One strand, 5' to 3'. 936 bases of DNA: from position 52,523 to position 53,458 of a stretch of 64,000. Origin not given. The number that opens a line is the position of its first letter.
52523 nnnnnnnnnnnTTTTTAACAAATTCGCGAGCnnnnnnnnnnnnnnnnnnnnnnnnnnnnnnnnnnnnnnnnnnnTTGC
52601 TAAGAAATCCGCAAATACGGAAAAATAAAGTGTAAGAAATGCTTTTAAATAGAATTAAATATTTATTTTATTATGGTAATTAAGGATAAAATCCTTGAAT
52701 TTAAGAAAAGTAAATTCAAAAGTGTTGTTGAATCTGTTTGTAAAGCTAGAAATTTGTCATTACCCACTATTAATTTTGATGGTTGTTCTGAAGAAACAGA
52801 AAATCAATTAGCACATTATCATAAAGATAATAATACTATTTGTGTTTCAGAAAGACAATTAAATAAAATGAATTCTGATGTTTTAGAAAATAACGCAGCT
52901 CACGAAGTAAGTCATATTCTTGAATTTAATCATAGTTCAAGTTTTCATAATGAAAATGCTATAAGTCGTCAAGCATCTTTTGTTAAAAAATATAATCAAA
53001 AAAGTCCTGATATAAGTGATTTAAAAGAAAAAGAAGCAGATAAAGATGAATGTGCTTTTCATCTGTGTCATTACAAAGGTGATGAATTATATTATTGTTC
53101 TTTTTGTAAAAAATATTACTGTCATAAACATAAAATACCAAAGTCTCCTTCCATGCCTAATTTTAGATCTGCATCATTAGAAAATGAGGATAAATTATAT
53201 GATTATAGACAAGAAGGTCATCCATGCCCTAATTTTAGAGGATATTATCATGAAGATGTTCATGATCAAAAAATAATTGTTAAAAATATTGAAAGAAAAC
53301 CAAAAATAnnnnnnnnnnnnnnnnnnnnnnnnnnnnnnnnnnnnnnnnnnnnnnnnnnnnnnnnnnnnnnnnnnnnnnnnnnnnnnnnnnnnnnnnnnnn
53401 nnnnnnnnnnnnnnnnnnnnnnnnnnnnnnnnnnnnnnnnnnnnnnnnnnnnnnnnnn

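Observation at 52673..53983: SprT/Wss1-like zincin fused to AN1 zinc fingers and a membrane anchor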

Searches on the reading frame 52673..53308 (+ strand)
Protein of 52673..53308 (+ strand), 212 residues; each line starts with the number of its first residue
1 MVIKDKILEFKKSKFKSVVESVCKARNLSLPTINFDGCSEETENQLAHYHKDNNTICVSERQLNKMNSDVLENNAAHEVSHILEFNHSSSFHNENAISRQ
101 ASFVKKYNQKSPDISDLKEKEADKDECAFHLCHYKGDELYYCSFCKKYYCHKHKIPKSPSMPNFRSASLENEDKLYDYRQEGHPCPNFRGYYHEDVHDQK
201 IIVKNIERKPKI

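Call 22: search_protein_representatives(alignment_id=A2)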
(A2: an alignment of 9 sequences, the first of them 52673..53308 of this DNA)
Query: 9 sequences, 212 profile positions. Proteins with E-value up to 0.001 (for the whole library): 652; up to 1e-10: 353; up to 1e-30: 166. The best 150 are listed.
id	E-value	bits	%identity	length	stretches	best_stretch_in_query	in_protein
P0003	1.8e-86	305.6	-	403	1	1-211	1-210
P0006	4.1e-85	301.2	-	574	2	1-210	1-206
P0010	2.1e-84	298.9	-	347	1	2-211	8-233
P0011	1.0e-81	290.1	-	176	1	1-170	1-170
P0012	3.1e-75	268.9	-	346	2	1-210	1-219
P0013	1.7e-74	266.5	-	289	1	1-210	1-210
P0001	1.9e-72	259.8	-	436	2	6-210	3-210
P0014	1.3e-71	257.1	-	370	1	5-210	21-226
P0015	1.1e-70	254.1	-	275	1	1-211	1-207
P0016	1.1e-67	244.2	-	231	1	1-210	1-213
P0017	4.9e-67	242.1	-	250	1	3-211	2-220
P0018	8.1e-67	241.4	-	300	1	3-210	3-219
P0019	1.7e-66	240.3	-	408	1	4-211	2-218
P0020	2.8e-65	236.4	-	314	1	3-208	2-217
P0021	9.1e-65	234.7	-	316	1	1-200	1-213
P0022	6.2e-64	232.0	-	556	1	3-207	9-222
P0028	2.0e-59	217.3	-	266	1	5-204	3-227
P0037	1.3e-55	204.8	-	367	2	7-195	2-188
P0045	6.3e-53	196.0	-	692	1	3-209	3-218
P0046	1.6e-52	194.7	-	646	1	1-209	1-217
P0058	5.1e-47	176.7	-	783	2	12-209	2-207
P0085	1.5e-41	158.8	-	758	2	5-199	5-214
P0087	5.5e-41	157.0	-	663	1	12-199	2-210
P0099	3.2e-39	151.2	-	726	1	31-210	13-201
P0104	1.5e-38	149.1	-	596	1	1-210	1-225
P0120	2.7e-36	141.7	-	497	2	10-133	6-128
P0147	3.7e-33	131.4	-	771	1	6-210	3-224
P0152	8.1e-33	130.3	-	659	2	8-194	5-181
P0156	2.2e-32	128.9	-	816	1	5-201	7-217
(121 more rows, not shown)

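Call 36: predict_structure(alignment_id=A3)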
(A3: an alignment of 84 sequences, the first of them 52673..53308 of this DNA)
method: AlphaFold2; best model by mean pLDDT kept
length: 212 residues; sequences in the alignment: 84
mean_pLDDT: 90.1   pTM: 0.64
mean pLDDT of the five models: 90.1, 89.7, 89.6, 88.8, 88.5
residues with pLDDT >= 90: 144; 70-90: 49; 50-70: 19; < 50: 0
segments of 3 or more residues with pLDDT < 50: none
pLDDT, mean of each block of 10 residues (from residue 1): 93 97 97 98 97 98 98 98 98 98 77 78 95 95 96 93 74 58 92 86 80 59
secondary structure, 60 per line:
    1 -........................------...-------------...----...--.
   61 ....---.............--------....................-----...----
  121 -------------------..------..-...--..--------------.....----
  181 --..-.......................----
elements in order: H2-25 E32-34 E48-50 E55-57 H60-64 H68-80 H89-108 H172-176 H186-208

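Call 39: fold_search(model_id=the predicted structure, library=pdb)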
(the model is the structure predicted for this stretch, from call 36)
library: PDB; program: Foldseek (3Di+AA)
matches with E <= 10: 81; with E <= 0.001: 2
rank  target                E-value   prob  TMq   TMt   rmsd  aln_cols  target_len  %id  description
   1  4qhi_D                4.5e-04  1.00  0.34  0.62   7.0       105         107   16  Crystal structure of Methanocaldococcus jannaschii selecase mutant R36W (released 2014-07-16)
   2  4qhf                  7.9e-04  1.00  0.34  0.62   8.6       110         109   16  Crystal structure of Methanocaldococcus jannaschii monomeric selecase (released 2014-07-16)
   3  4jix_B                1.2e-03  1.00  0.32  0.62   6.8       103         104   16  Crystal structure of the metallopeptidase zymogen of Methanocaldococcus jannaschii jannalysin (released 2013-06-12)
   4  4qhi_A                1.3e-03  1.00  0.34  0.63   5.6       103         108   16  Crystal structure of Methanocaldococcus jannaschii selecase mutant R36W (released 2014-07-16)
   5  4qhi_C                1.7e-03  1.00  0.34  0.63   5.6       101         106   16  Crystal structure of Methanocaldococcus jannaschii selecase mutant R36W (released 2014-07-16)
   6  4qhi_B                2.0e-03  1.00  0.33  0.60   7.0       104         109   16  Crystal structure of Methanocaldococcus jannaschii selecase mutant R36W (released 2014-07-16)
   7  4jix_A                3.1e-03  1.00  0.33  0.59   6.7       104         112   16  Crystal structure of the metallopeptidase zymogen of Methanocaldococcus jannaschii jannalysin (released 2013-06-12)
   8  4qhj_A                9.9e-03  1.00  0.36  0.66   5.9       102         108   16  Crystal structure of Methanocaldococcus jannaschii selecase mutant I100F+H107F (released 2014-07-16)
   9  4qhg                  1.4e-02  1.00  0.32  0.55   4.7        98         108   14  Crystal structure of Methanocaldococcus jannaschii dimeric selecase (released 2014-07-16)
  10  5xbv                  2.7e-02  1.00  0.40  0.64   3.0       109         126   14  Crystal structure of Wss1 mutant from saccharomyces cerevisiae (released 2018-03-28)
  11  5xbn                  3.8e-02  1.00  0.38  0.60   2.8       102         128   14  crystal structure of Wss1 from saccharomyces cerevisiae (released 2018-03-28)
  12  5jig                  3.8e-02  1.00  0.35  0.60   3.1       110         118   14  Crytsal structure of Wss1 from S. pombe (released 2016-11-09)
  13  5ln5_B                8.6e-02  0.99  0.35  0.61   3.1       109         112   13  Crystal structure of the Wss1 E203Q mutant from S. pombe (released 2016-11-09)
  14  5ln5_A                9.7e-02  0.99  0.36  0.62   3.5       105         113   14  Crystal structure of the Wss1 E203Q mutant from S. pombe (released 2016-11-09)
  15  8sln_A                1.0e-01  0.63  0.24  0.21   8.3       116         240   14  Crystal structure of Deinococcus geothermalis PprI complexed with ssDNA (released 2024-03-13)
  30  6mdx_A                1.5e+00  0.25  0.26  0.29   6.8       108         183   16  Mechanism of protease dependent DPC repair (released 2019-04-10)
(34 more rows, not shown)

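Call 40: search_protein_families(library=pfam, alignment_id=A3, max_evalue=0.1)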
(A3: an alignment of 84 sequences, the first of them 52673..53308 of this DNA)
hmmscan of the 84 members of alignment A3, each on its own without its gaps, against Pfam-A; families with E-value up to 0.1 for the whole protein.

A. member 1, window:52673-53308:+ (212 aa): 6 families
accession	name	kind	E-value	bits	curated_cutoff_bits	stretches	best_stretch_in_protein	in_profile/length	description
PF01863.23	YgjP-like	-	0.0013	19.2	26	1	62-93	157-188/207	YgjP-like, metallopeptidase domain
PF01435.24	Peptidase_M48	-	0.029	14.6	20.3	1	13-87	5-81/186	Peptidase family M48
PF10263.15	SprT-like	-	0.03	14.6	25.6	1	47-89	36-79/108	SprT-like family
PF12675.12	DUF3795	-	0.034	15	22.6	1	117-153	46-81/83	Protein of unknown function (DUF3795)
PF18471.6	Ribosomal_L27_C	-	0.061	13.2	25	1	5-120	48-157/240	Ribosomal L27 protein C-terminal domain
PF10153.14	Efg1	-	0.083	13.7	25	0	50-132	16-98/113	rRNA-processing protein Efg1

B. families by the number of members that match (of 84 scanned): 80 families (the first 25 are shown)
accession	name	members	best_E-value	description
PF01428.23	zf-AN1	51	1.1e-11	AN1-like Zinc finger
PF10263.15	SprT-like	43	5e-05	SprT-like family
PF08325.16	WLM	42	2e-06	WLM domain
PF12675.12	DUF3795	38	0.00085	Protein of unknown function (DUF3795)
PF01863.23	YgjP-like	33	6e-06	YgjP-like, metallopeptidase domain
PF04236.20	Transp_Tc5_C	26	2.2e-08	Tc5 transposase C-terminal domain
PF01435.24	Peptidase_M48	12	1.1e-05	Peptidase family M48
PF09416.16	UPF1_Zn_bind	9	0.0044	RNA helicase (UPF2 interacting domain)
PF17982.7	C5HCH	8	8.2e-05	NSD Cys-His rich domain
PF22586.1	ANCHR-like_BBOX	4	0.014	ANCHR-like B-box zinc-binding domain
PF13620.12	CarboxypepD_reg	3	0.001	Carboxypeptidase regulatory-like domain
PF00413.30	Peptidase_M10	3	0.004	Matrixin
PF18818.7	MPTase-PolyVal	3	0.014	Zincin-like metallopeptidase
PF01485.27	IBR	3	0.018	IBR domain, a half RING-finger domain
PF02148.25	zf-UBP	3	0.02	Zn-finger in ubiquitin-hydrolases and other protein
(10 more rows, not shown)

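Call 42: find_related_loci(query=A2, collection=genome_contigs, flank=6000)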
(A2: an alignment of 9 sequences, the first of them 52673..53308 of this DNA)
Query A2 (212 aa) in genome_contigs; peptide patterns used: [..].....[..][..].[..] (x = any residue, [..] = any of these).
14 stretches matched a pattern; 13 encode a relative of the query (tblastn E <= 1e-3); 13 distinct loci.
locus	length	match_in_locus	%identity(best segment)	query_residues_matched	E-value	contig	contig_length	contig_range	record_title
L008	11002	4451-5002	41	5-191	1e-39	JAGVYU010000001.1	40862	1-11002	Candidatus Woesearchaeota archaeon isolate RIFCSPHIGHO2_01_FULL_47_16 rifcsphigho2_01_scaffold_6330, whole genome shotgu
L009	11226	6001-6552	42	5-191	3e-39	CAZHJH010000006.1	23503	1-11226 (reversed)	MAG TPA_asm: uncultured Methanosarcinales archaeon isolate SRP050083_co7_604 genome assembly, contig: NODE_1625_length_2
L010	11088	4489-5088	40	7-209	2e-37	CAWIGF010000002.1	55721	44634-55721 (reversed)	MAG: uncultured Candidatus Woesearchaeota archaeon isolate MFD03726.bin.1.7 genome assembly, contig: contig_97366, whole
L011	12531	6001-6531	38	5-185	3e-37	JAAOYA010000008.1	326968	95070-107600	Candidatus Woesearchaeota archaeon isolate DPANNHV_H1.bin.22 k83_1106585, whole genome shotgun sequence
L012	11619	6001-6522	40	15-191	7e-33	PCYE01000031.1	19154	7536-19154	MAG: Candidatus Woesearchaeota archaeon CG10_big_fil_rev_8_21_14_0_10_33_12 CG10_8_21_14_0.10_scaffold_5179_c, whole gen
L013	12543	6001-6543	37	3-188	2e-32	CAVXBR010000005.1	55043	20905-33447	MAG: uncultured Candidatus Micrarchaeota archaeon isolate MFD03323.bin.2.40 genome assembly, contig: contig_10622, whole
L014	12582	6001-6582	35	6-188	8e-28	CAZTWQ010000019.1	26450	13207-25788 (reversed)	MAG TPA_asm: uncultured Methanosarcinales archaeon isolate binchicken_co28_237 genome assembly, contig: NODE_1308_length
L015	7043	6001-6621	34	7-200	6e-27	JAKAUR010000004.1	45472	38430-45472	MAG: Candidatus Micrarchaeota archaeon isolate YP3.bin45 NODE_1011_length_45472_cov_1.84528, whole genome shotgun sequen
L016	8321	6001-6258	52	19-104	2e-26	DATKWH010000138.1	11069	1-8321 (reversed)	MAG TPA_asm: Candidatus Bathyarchaeia archaeon isolate SMAG_U14158 k141_960660, whole genome shotgun sequence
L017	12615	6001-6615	32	3-193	8e-25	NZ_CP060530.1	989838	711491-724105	Candidatus Micrarchaeum sp. strain A_DKE chromosome, complete genome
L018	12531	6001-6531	38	7-188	1e-31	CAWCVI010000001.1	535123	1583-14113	MAG: uncultured Candidatus Micrarchaeota archaeon isolate MFD01689.bin.1.3 genome assembly, contig: contig_11020, whole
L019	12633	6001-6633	30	31-193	2e-18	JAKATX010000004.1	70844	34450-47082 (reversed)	MAG: Candidatus Micrarchaeota archaeon isolate YP3.bin112 NODE_481_length_70844_cov_13.1566, whole genome shotgun sequen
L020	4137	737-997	39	6-91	1e-17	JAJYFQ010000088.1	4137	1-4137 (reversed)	MAG: Candidatus Micrarchaeota archaeon isolate DBS1-2.bin49 NODE_42463_length_4137_cov_0.899252, whole genome shotgun se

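Call 44: search_protein_families(library=pfam, proteins=[L008:5285-5815:-, L009:6835-7365:-, L013:3696-4961:-, L014:7581-8534:+, L018:4301-5422:-, L013:5187-5918:-, L016:5227-5805:+, L014:8536-9309:+], max_evalue=0.001)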
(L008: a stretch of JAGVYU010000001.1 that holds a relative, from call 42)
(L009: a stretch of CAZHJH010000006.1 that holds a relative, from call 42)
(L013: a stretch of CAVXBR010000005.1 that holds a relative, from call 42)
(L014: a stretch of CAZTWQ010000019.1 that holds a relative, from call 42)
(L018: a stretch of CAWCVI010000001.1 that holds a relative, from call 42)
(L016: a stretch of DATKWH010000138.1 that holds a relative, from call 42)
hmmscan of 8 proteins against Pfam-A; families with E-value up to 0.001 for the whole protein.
L008:5285-5815:- (176 aa): 1 family
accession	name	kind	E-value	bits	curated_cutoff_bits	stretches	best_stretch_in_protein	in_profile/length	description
PF04011.17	LemA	-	2.8e-45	154.2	26.2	1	38-175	2-139/149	LemA family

L009:6835-7365:- (176 aa): 1 family
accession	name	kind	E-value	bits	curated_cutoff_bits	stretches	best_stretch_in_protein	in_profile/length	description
PF04011.17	LemA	-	3.3e-45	154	26.2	1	38-175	2-139/149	LemA family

L013:3696-4961:- (421 aa): 1 family
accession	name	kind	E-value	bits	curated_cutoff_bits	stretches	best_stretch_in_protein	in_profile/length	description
PF04011.17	LemA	-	2.2e-05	24.8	26.2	1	229-349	19-141/149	LemA family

L014:7581-8534:+ (317 aa): 1 family
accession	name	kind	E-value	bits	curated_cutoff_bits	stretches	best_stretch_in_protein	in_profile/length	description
PF04011.17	LemA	-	3.3e-11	43.7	26.2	1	122-237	4-121/149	LemA family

L018:4301-5422:- (373 aa): 0 families

L013:5187-5918:- (243 aa): 2 families
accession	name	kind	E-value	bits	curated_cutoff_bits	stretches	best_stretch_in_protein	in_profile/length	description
PF00188.32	CAP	-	6.2e-10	40.4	21.1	1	131-235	3-108/117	Cysteine-rich secretory protein family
PF13240.11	Zn_Ribbon_1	-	4.6e-05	23.5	25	1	4-25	1-22/23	zinc-ribbon domain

L016:5227-5805:+ (192 aa): 1 family
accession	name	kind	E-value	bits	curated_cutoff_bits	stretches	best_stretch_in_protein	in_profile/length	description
PF08325.16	WLM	-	2.9e-05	24.7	26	1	66-93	77-104/190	WLM domain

L014:8536-9309:+ (257 aa): 3 families
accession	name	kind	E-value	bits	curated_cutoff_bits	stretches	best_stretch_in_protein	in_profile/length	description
PF13563.12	2_5_RNA_ligase2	-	1.3e-14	54.9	27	1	29-166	15-147/152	2'-5' RNA ligase superfamily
PF10469.15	AKAP7_NLS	-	8.4e-06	26.2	24.4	1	60-144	72-158/208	AKAP7 2'5' RNA ligase-like domain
PF02834.22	LigT_PEase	-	0.0001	22.8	23.3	0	18-87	9-87/87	LigT like Phosphoesterase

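Call 60: find_related_loci(query=A2, collection=metagenome_contigs, flank=6000)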
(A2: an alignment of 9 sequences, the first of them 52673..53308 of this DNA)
Query A2 (212 aa) in metagenome_contigs; peptide patterns used: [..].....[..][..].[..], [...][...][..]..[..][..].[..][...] (x = any residue, [..] = any of these).
600 stretches matched a pattern (row limit reached: there are more); 16 encode a relative of the query (tblastn E <= 1e-3); 16 distinct loci.
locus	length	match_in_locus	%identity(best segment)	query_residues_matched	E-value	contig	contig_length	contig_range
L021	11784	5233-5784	41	5-191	8e-40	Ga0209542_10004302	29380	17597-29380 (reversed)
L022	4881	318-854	42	5-185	2e-38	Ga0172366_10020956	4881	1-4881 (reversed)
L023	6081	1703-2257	42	5-191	2e-37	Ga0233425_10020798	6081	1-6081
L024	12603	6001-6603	36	7-200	1e-35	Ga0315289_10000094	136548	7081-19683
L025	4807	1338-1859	40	15-191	5e-33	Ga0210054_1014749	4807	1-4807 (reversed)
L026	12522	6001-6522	40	15-191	5e-33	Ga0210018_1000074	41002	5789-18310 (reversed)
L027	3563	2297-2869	36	2-188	1e-29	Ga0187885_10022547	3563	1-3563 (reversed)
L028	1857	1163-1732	33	7-188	5e-27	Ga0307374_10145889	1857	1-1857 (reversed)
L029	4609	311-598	50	3-98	1e-26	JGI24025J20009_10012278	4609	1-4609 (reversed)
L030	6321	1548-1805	52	19-104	1e-26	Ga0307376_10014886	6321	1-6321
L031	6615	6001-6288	50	3-98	2e-26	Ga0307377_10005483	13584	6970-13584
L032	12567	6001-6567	36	8-188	4e-22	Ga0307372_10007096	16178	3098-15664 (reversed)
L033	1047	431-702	62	8-98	7e-20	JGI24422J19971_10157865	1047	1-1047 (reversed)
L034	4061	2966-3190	31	9-83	1e-5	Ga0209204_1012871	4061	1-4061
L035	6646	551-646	47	52-83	2e-5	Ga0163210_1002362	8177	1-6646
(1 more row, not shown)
